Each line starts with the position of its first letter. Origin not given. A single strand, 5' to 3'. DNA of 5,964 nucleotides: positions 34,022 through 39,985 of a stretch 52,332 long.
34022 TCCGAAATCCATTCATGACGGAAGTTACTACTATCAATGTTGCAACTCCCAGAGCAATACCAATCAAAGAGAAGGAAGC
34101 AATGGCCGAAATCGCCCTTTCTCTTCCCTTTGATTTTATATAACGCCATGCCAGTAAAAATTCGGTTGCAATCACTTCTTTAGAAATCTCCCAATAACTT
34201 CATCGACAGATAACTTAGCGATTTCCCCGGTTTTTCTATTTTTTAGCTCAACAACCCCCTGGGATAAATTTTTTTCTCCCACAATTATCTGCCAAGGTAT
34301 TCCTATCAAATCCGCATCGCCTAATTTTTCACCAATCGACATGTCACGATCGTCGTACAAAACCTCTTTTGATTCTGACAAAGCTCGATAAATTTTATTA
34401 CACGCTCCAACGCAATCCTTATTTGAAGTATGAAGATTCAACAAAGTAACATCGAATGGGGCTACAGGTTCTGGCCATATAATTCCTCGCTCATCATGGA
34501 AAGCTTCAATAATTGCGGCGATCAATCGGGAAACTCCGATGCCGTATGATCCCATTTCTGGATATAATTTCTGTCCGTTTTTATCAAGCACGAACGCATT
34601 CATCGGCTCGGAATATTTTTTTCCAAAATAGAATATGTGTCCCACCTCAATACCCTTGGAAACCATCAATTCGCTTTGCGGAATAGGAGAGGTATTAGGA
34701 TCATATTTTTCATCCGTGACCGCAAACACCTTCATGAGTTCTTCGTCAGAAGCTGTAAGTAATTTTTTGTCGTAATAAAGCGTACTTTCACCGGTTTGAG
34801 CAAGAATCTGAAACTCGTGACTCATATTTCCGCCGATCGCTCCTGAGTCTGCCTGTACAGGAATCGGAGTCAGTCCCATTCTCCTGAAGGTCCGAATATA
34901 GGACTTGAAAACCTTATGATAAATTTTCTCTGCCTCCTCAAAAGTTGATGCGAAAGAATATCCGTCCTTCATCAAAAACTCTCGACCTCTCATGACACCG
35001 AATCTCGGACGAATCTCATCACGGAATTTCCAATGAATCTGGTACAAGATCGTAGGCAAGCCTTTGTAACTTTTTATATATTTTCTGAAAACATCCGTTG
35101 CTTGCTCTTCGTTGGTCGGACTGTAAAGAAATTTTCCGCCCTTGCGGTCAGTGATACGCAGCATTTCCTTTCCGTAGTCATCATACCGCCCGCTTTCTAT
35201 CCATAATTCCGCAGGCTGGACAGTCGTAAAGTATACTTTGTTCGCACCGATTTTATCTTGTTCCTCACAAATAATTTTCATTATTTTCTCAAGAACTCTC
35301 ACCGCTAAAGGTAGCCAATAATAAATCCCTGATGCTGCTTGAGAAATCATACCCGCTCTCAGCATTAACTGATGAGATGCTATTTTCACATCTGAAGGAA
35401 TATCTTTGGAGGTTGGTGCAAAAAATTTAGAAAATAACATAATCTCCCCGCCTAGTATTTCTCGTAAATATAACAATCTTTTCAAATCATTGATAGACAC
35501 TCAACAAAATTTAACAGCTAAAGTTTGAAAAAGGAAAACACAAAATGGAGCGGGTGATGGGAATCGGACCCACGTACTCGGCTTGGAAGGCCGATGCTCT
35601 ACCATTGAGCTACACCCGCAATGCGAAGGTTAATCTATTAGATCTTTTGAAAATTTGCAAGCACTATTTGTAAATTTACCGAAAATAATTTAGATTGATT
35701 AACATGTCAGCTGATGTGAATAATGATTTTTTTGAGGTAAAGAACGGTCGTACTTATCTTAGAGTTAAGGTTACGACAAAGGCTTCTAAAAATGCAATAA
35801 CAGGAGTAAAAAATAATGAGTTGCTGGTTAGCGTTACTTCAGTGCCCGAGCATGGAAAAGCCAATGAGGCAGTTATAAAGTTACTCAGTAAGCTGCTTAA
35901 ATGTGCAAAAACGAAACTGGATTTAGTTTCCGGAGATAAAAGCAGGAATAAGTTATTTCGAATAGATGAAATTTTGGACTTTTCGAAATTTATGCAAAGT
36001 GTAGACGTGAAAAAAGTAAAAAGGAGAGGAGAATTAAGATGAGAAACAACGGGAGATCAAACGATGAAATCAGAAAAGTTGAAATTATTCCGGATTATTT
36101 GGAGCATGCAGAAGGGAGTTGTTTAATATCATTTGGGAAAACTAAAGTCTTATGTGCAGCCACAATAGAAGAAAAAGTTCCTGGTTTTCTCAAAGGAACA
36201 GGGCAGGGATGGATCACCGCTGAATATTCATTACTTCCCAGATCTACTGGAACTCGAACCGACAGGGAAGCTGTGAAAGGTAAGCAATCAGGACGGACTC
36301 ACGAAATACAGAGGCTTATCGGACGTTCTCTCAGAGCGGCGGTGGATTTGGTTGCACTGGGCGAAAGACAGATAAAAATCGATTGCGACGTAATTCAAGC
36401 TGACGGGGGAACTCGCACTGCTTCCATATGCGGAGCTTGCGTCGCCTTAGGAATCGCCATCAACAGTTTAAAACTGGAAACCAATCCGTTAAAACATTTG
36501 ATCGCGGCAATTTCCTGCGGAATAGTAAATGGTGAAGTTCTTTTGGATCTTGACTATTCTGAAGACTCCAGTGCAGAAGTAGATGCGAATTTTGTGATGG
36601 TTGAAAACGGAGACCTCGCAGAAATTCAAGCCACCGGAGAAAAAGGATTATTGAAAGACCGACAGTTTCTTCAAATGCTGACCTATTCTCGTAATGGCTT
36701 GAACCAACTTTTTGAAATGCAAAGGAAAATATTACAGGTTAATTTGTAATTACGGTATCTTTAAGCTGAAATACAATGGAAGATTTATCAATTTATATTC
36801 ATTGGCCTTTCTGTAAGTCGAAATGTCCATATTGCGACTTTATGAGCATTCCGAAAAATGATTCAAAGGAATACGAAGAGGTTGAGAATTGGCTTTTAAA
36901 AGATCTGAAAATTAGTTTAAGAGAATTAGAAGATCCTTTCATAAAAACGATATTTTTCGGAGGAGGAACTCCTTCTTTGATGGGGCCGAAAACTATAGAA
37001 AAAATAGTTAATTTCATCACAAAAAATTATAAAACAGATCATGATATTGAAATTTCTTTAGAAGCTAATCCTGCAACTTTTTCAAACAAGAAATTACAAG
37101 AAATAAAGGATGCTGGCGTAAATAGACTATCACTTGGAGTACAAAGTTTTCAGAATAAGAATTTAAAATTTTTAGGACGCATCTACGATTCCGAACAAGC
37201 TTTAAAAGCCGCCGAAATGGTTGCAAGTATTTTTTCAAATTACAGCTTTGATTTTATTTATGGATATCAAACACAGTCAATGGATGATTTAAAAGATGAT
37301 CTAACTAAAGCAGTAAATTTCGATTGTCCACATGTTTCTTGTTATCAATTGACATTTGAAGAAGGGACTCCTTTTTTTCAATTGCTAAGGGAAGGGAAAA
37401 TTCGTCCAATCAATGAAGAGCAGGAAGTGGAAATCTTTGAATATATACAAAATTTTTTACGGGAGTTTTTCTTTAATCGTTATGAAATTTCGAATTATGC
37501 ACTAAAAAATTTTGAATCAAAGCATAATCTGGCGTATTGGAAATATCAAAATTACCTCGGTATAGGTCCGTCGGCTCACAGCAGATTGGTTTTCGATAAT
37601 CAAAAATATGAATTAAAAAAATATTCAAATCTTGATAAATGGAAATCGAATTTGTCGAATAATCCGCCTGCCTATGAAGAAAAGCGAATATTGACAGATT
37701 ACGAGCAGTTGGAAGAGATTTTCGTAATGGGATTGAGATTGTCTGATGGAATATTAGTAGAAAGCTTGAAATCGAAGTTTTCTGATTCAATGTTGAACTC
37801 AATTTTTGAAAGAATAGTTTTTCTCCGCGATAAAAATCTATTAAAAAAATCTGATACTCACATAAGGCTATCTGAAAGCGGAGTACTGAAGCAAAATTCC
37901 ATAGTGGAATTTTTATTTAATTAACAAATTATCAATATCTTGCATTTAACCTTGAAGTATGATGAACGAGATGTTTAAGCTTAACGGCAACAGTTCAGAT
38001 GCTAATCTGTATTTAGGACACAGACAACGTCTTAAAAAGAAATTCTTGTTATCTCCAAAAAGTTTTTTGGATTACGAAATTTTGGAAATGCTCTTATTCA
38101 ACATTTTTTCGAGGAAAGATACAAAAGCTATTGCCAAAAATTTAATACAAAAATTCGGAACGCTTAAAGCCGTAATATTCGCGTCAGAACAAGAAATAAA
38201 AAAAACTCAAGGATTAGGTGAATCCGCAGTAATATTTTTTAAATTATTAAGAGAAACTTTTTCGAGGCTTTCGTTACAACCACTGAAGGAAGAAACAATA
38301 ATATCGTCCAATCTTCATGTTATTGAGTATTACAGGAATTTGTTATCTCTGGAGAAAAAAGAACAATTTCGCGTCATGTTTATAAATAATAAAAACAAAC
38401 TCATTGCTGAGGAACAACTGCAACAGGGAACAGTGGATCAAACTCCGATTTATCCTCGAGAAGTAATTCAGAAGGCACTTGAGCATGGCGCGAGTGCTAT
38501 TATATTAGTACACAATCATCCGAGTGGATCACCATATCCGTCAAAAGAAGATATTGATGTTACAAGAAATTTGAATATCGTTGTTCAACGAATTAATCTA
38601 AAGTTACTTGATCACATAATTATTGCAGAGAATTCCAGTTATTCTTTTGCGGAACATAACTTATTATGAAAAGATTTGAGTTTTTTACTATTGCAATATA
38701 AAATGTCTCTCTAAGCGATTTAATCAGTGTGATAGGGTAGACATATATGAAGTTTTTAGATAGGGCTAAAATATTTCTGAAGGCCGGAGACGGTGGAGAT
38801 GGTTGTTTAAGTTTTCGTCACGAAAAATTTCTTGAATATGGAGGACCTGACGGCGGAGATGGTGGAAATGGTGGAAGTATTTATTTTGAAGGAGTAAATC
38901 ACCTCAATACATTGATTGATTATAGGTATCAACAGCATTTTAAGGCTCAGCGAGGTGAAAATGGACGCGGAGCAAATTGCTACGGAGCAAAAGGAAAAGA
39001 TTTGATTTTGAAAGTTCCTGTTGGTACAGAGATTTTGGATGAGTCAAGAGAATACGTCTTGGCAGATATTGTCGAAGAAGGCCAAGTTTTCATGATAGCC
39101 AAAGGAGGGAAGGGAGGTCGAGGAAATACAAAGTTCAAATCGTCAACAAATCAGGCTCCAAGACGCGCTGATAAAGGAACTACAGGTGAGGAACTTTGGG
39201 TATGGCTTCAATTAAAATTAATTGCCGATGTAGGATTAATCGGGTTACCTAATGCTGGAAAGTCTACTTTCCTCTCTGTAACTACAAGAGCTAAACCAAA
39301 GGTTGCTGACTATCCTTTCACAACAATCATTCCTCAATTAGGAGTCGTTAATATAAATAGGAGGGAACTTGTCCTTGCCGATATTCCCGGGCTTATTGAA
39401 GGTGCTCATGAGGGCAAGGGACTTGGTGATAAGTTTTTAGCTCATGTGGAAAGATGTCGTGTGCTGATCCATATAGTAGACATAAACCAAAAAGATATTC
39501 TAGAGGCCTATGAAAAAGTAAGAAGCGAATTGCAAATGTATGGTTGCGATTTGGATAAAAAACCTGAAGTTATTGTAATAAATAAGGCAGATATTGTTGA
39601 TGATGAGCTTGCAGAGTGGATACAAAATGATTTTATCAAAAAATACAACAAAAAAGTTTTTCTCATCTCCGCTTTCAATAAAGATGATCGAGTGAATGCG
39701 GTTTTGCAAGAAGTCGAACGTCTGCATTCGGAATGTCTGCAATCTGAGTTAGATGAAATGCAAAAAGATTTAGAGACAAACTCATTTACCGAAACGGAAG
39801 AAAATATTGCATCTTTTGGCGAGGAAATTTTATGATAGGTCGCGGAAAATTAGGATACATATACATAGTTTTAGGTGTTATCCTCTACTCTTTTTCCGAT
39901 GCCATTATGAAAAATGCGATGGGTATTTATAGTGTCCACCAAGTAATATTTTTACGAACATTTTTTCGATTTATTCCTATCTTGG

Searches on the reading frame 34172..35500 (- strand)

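Call 36: search_protein_families(library=pfam, proteins=[window:34172-35500:-], max_evalue=0.001)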
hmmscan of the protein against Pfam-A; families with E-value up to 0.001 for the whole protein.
window:34172-35500:- (442 aa): 2 families
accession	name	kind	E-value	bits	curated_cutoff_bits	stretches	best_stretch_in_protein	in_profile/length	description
PF00587.30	tRNA-synt_2b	-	2.8e-25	89.9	29.3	1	118-333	5-178/179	tRNA synthetase class II core domain (G, H, P, S and T)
PF03129.25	HGTP_anticodon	-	5.5e-19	68.6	21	1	351-441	2-93/94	Anticodon binding domain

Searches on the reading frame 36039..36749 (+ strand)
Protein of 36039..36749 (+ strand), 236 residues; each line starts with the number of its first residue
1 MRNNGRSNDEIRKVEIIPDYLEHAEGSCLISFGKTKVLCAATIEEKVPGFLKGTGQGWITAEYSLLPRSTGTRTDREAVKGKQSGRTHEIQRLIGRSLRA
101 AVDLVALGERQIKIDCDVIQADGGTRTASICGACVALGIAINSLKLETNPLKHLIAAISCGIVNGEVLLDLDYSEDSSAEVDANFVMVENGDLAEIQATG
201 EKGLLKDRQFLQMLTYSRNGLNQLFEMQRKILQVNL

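Call 36: search_protein_families(library=pfam, proteins=[window:36039-36749:+], max_evalue=0.001)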
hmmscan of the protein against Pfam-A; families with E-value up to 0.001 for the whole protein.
window:36039-36749:+ (236 aa): 2 families
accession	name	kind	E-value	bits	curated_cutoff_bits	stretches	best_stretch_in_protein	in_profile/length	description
PF01138.27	RNase_PH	-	3.9e-29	102.1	25.5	1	10-139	1-126/130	3' exoribonuclease family, domain 1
PF03725.20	RNase_PH_C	-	1.5e-12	47.7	20.8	1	153-218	1-65/67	3' exoribonuclease family, domain 2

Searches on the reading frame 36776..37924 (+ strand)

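Call 36: search_protein_families(library=pfam, proteins=[window:36776-37924:+], max_evalue=0.001)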
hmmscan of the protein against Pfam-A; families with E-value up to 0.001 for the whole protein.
window:36776-37924:+ (382 aa): 2 families
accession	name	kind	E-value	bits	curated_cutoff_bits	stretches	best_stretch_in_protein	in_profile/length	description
PF04055.27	Radical_SAM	-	3e-25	89.7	29.5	1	7-176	1-163/166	Radical SAM superfamily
PF06969.22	HemN_C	-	2e-10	41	24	1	307-371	2-66/67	HemN C-terminal domain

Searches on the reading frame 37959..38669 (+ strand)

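Call 36: search_protein_families(library=pfam, proteins=[window:37959-38669:+], max_evalue=0.001)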
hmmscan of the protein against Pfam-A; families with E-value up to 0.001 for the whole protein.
window:37959-38669:+ (236 aa): 2 families
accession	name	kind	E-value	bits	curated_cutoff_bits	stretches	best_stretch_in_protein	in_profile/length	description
PF04002.20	RadC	-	4.2e-42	143.3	22.1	1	116-234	2-120/121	RadC-like JAB domain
PF14464.11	Prok-JAB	-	5.2e-06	26.8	25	1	136-204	20-92/114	Prokaryotic homologs of the JAB domain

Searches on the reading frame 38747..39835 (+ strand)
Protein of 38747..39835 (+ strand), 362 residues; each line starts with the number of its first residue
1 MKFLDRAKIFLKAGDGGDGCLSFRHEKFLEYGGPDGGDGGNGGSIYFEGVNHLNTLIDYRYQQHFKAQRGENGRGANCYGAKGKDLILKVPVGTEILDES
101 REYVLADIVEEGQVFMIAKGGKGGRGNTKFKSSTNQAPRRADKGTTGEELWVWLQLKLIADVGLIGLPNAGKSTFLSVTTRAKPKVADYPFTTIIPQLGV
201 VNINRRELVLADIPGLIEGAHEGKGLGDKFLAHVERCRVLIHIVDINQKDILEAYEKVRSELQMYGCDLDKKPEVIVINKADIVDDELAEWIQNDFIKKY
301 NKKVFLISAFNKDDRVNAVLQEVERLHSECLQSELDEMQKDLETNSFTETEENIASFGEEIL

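Call 36: search_protein_families(library=pfam, proteins=[window:38747-39835:+], max_evalue=0.001)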
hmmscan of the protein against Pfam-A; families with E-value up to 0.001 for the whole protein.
window:38747-39835:+ (362 aa): 4 families
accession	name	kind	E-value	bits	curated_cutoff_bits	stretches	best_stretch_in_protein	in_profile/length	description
PF01018.28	GTP1_OBG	-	5.5e-63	211.7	27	1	5-158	2-155/155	GTP1/OBG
PF01926.29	MMR_HSR1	-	4.6e-27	94.8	21.9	1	161-280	1-113/113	50S ribosome-binding GTPase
PF02421.24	FeoB_N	-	2.6e-10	40.5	27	1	162-314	3-148/156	Ferrous iron transport protein B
PF04670.18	Gtr1_RagA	-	3e-05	24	22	1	164-303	4-143/232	Gtr1/RagA G protein conserved region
